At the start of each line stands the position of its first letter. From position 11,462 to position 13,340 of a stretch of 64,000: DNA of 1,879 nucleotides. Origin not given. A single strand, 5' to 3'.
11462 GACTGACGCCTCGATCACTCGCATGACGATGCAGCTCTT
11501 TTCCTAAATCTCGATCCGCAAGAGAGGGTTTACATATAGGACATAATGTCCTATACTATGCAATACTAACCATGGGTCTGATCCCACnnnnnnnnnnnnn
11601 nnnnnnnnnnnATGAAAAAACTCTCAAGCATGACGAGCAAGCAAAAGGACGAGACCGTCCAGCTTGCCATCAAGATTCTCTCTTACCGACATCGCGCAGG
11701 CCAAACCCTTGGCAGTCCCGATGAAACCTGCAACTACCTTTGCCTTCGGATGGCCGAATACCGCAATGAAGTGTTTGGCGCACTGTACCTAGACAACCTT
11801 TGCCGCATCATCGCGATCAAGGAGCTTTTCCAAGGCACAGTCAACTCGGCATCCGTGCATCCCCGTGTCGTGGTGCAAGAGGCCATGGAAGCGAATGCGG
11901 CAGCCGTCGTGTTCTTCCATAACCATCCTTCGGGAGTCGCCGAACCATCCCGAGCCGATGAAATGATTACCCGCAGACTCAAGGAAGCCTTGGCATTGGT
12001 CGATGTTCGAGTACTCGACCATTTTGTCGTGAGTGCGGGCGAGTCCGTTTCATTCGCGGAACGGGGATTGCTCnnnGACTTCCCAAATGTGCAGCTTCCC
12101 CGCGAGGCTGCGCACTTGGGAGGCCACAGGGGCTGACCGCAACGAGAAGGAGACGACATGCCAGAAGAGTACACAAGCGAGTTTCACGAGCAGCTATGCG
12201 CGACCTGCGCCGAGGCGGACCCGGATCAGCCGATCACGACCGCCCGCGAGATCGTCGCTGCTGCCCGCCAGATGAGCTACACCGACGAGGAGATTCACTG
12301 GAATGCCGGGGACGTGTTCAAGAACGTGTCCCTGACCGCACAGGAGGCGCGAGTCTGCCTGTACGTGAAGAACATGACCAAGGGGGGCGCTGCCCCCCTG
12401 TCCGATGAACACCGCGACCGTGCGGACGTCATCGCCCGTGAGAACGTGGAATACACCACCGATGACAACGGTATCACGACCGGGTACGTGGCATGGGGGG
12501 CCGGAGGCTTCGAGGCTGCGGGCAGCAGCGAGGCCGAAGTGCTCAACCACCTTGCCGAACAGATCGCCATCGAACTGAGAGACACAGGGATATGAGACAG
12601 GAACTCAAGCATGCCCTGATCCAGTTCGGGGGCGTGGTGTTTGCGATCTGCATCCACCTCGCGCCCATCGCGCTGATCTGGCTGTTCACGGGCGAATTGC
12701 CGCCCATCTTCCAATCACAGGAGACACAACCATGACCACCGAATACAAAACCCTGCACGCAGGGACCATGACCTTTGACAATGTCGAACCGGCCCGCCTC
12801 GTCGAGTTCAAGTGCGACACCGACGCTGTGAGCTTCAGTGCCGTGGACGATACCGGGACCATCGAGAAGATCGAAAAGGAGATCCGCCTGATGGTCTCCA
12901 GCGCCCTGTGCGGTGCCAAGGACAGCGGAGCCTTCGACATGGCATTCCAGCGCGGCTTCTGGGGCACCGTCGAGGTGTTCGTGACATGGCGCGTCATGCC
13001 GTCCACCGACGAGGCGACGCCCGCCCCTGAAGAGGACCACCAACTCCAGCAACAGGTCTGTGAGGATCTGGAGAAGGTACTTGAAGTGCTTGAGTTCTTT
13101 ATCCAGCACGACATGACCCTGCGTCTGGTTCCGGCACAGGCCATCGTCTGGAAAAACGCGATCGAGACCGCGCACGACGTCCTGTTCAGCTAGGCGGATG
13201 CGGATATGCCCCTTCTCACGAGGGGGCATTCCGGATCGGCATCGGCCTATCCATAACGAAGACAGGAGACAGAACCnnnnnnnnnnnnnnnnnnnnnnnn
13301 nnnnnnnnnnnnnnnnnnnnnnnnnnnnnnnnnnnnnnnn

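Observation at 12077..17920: Operon of about 15 small 'cassette-like' genes, each with a conserved leader hairpin and near-identical RBS/start context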

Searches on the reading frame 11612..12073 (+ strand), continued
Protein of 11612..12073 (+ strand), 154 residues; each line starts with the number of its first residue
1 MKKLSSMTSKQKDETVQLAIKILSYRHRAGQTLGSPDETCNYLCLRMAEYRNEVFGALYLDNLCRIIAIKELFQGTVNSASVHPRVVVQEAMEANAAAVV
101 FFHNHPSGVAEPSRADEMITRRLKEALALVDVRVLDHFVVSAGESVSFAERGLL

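Call 108: search_protein_families(library=pfam, max_evalue=0.01, proteins=[L205:10476-10637:+, L205:2696-3316:+, L208:10997-11584:+, L211:16299-17012:+])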
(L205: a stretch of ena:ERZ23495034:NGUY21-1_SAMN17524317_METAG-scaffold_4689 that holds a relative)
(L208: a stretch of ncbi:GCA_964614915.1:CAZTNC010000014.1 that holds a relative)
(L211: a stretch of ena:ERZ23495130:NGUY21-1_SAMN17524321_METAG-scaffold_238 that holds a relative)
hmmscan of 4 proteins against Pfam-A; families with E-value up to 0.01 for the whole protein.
L205:10476-10637:+ (54 aa): 1 family
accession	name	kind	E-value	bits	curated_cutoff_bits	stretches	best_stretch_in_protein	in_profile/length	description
PF02599.21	CsrA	-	2.7e-24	85.3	27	1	1-52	1-52/53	Global regulator protein family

L205:2696-3316:+ (207 aa): 0 families

L208:10997-11584:+ (196 aa): 0 families

L211:16299-17012:+ (238 aa): 1 family
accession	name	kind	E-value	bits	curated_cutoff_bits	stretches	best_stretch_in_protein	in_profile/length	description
PF02767.21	DNA_pol3_beta_2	-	1.2e-05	26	27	1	17-57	16-56/116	DNA polymerase III beta subunit, central domain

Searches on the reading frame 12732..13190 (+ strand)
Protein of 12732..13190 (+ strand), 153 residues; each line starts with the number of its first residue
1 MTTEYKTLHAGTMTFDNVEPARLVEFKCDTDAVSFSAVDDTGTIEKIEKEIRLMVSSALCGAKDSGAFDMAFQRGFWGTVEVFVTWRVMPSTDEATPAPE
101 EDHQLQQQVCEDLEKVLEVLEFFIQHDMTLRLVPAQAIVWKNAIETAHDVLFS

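Call 6: search_protein_families(library=pfam, max_evalue=0.01, proteins=[window:12732-13190:+])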
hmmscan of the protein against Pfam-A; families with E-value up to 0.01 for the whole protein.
window:12732-13190:+ (153 aa): 0 families

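Call 55: find_homologous_proteins(query=window:12732-13190:+)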
Query window:12732-13190:+ (153 aa): 1 proteins with E <= 0.001 among 32 candidates.
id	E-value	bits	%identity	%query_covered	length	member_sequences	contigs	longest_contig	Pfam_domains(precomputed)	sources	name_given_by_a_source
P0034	6.0e-97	339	100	100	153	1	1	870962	-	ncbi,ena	-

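Call 89: search_protein_families(library=phrogs, max_evalue=0.001, proteins=[window:12732-13190:+])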
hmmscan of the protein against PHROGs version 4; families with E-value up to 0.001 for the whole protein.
window:12732-13190:+ (153 aa): 0 families
